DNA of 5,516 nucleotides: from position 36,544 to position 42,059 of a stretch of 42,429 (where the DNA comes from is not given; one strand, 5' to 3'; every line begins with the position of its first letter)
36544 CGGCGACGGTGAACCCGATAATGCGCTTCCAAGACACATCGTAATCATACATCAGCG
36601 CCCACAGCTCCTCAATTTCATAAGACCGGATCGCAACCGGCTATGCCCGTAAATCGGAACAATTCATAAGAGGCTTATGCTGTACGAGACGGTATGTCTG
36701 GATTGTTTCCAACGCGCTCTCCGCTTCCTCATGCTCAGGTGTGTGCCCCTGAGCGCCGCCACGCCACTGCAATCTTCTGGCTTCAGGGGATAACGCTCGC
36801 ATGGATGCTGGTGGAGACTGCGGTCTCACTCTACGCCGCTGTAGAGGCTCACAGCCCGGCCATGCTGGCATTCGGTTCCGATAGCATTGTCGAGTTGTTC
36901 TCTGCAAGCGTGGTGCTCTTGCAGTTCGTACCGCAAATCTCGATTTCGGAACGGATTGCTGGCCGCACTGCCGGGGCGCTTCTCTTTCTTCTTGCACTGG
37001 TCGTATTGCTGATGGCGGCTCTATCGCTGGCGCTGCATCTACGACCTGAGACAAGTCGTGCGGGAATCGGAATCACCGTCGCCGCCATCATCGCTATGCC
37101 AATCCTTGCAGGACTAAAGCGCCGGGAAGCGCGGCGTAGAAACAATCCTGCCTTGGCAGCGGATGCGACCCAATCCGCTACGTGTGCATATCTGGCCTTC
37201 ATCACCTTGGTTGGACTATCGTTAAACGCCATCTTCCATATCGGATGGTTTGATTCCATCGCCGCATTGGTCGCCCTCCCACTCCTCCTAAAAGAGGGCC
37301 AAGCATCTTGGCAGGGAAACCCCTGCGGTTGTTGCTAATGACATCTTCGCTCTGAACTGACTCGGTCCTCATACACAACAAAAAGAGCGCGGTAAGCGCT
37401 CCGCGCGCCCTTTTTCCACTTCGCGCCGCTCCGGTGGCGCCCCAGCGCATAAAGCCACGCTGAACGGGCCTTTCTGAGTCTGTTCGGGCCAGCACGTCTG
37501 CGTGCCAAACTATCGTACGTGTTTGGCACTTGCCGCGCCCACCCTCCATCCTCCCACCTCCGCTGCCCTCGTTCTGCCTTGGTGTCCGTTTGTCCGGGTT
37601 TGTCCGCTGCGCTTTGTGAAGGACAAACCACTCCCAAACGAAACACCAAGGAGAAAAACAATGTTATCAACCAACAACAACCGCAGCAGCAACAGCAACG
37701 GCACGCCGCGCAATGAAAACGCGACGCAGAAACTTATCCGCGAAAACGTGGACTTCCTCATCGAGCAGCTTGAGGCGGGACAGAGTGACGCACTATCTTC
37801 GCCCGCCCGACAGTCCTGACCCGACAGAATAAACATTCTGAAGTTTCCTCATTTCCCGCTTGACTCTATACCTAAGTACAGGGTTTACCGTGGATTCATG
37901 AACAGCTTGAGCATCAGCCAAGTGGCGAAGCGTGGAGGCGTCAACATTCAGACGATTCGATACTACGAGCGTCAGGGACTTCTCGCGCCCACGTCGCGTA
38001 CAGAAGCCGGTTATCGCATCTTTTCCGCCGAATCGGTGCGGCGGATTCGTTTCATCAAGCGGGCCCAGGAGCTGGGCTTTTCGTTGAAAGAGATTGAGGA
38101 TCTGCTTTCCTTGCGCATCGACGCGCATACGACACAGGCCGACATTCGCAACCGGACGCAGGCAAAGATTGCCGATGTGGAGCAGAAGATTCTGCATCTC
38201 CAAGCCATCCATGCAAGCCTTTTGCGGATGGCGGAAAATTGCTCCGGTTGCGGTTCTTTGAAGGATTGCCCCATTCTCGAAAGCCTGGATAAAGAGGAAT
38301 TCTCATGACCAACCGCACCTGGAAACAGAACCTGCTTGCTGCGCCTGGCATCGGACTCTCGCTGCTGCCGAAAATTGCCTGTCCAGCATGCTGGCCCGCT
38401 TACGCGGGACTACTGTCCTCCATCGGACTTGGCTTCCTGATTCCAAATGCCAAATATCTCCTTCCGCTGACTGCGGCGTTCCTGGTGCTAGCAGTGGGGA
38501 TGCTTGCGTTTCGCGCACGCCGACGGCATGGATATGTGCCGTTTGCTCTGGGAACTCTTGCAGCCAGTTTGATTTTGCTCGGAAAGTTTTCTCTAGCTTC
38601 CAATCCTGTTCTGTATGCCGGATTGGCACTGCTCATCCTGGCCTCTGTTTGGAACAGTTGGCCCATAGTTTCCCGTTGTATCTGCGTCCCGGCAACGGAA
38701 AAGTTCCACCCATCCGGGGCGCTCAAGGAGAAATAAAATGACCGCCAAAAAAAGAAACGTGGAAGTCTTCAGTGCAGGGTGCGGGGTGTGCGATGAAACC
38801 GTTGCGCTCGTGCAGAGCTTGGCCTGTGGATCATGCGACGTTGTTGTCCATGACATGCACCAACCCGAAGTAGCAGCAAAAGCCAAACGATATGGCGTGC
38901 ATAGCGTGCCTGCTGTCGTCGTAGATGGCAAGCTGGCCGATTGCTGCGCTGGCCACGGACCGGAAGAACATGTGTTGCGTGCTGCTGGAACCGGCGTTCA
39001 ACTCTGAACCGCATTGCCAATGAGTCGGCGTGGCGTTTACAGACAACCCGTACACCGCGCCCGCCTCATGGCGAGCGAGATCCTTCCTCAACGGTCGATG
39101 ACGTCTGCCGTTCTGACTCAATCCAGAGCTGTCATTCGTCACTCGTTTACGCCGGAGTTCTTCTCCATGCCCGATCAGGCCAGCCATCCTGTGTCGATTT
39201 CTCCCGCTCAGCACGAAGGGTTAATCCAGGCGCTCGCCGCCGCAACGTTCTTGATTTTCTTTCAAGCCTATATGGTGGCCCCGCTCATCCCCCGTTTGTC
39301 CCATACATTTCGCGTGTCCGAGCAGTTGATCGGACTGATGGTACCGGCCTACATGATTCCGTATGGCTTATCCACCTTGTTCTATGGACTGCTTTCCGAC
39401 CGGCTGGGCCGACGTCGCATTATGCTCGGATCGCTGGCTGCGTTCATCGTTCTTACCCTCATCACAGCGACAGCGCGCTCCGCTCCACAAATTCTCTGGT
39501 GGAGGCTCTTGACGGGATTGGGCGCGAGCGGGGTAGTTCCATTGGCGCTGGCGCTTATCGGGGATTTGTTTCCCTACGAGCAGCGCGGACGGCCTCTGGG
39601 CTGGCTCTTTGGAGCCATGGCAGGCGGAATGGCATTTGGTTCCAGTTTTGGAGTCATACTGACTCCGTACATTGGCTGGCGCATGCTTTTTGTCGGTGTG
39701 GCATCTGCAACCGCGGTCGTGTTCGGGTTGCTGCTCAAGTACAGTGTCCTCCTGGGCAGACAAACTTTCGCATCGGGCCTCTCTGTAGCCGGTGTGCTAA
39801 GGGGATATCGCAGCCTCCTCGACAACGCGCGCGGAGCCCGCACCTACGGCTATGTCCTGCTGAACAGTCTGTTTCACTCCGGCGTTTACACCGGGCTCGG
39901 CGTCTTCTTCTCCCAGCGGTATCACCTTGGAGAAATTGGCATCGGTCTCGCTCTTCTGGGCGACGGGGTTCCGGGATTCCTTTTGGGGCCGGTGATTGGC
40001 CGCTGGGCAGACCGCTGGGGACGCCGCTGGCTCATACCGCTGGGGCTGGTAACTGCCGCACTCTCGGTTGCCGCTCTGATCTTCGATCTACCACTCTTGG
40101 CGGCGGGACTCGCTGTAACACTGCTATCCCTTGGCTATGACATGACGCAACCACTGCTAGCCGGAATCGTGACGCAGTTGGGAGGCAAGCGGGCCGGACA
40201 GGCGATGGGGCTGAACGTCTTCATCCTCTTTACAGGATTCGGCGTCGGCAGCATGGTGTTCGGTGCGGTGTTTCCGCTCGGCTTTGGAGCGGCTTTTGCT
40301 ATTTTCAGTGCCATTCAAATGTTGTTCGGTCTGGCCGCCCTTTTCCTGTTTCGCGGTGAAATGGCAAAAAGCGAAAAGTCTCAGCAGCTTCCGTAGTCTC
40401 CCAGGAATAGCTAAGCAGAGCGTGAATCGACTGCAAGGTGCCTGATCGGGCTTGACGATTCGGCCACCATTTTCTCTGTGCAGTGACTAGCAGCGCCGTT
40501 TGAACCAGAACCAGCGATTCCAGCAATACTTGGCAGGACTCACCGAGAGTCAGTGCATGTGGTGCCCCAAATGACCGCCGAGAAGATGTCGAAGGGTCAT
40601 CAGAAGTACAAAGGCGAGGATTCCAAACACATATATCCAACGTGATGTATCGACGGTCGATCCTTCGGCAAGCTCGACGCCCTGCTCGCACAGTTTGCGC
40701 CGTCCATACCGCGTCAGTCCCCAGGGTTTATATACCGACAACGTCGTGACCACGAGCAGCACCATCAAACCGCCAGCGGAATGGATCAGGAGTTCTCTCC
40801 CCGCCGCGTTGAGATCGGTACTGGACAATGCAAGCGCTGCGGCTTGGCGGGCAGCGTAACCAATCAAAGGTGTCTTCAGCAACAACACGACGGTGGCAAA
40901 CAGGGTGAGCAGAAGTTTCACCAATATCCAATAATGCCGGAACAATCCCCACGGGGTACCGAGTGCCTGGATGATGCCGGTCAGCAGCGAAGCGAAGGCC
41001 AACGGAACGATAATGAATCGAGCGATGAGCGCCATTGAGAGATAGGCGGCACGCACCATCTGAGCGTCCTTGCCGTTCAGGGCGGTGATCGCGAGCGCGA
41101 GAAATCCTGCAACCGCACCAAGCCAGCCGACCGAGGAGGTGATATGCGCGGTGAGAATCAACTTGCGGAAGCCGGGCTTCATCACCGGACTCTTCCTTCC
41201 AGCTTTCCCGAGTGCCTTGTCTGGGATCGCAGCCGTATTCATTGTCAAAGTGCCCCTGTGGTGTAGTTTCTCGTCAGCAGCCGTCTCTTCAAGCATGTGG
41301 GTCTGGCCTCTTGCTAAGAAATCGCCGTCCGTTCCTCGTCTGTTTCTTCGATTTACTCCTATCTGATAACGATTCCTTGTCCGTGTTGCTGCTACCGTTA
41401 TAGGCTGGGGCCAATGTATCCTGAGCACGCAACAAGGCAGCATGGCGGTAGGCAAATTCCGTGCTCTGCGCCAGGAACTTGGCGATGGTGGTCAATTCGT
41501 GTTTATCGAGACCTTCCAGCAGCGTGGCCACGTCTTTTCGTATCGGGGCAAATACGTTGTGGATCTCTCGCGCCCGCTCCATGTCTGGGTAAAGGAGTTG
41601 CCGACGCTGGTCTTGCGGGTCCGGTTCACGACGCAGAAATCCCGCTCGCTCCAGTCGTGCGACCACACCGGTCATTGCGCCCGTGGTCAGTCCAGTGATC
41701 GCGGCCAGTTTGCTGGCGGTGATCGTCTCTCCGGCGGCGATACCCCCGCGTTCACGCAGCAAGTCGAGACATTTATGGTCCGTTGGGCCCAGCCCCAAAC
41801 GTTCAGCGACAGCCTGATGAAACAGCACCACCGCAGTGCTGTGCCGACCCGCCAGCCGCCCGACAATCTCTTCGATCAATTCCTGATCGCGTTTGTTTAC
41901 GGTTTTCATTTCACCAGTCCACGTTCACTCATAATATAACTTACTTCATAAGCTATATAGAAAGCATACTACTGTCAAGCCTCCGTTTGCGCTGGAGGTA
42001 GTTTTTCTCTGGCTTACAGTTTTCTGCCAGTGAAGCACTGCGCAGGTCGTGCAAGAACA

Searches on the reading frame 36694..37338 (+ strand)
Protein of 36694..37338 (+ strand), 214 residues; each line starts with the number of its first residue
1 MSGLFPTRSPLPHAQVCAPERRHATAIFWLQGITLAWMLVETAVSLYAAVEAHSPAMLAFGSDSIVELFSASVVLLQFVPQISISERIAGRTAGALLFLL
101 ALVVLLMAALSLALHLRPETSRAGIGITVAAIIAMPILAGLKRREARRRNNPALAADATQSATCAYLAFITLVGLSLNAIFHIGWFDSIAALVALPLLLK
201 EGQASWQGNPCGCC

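Call 70: search_protein_families(library=pfam, proteins=[window:36694-37338:+], max_evalue=0.0001)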
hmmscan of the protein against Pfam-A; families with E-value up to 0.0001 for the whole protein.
window:36694-37338:+ (214 aa): 1 family
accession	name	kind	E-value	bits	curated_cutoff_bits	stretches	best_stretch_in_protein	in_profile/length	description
PF01545.26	Cation_efflux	-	4.6e-07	30.3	26.6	1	39-201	9-185/198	Cation efflux family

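Call 76: search_protein_families(library=ncbifam, proteins=[window:36694-37338:+], max_evalue=0.00001)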
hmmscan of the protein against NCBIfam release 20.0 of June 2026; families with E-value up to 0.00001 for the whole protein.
window:36694-37338:+ (214 aa): 1 family
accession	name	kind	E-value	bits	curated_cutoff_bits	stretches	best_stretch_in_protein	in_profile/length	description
TIGR01297.1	CDF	superfamily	2.2e-08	33.7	82.35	1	86-193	71-178/285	cation diffusion facilitator family transporter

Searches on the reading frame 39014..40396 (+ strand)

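Call 70: search_protein_families(library=pfam, proteins=[window:39014-40396:+], max_evalue=0.0001)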
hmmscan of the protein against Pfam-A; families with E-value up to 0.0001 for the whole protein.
window:39014-40396:+ (460 aa): 2 families
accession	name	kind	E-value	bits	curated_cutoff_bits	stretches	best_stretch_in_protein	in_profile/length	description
PF07690.21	MFS_1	-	2.1e-44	152.3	33.4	2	74-240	1-170/347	Major Facilitator Superfamily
PF00083.30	Sugar_tr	-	4.2e-10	39.5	22.3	1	102-239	44-188/452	Sugar (and other) transporter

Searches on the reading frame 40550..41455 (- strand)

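Call 70: search_protein_families(library=pfam, proteins=[window:40550-41455:-], max_evalue=0.0001)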
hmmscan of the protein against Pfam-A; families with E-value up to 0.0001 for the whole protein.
window:40550-41455:- (301 aa): 1 family
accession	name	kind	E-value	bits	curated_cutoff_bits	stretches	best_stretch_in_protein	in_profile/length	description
PF10027.14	DUF2269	-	9.7e-06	26.2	28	1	99-244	2-150/150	Predicted integral membrane protein (DUF2269)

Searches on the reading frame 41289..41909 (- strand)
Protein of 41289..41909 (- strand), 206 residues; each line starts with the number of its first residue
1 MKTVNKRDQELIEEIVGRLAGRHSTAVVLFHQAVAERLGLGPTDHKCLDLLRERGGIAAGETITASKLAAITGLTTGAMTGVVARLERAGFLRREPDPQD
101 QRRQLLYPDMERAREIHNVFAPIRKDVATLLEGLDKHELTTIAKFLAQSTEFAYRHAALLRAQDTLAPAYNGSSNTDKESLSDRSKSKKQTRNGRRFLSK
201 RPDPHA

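Call 70: search_protein_families(library=pfam, proteins=[window:41289-41909:-], max_evalue=0.0001)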
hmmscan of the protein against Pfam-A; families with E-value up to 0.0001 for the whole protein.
window:41289-41909:- (206 aa): 2 families
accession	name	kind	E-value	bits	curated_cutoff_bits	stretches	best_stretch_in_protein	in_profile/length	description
PF01047.28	MarR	-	4.9e-12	46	24.6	1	42-102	3-57/59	MarR family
PF12802.13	MarR_2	-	5.3e-10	39.7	27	1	57-103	14-61/61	MarR family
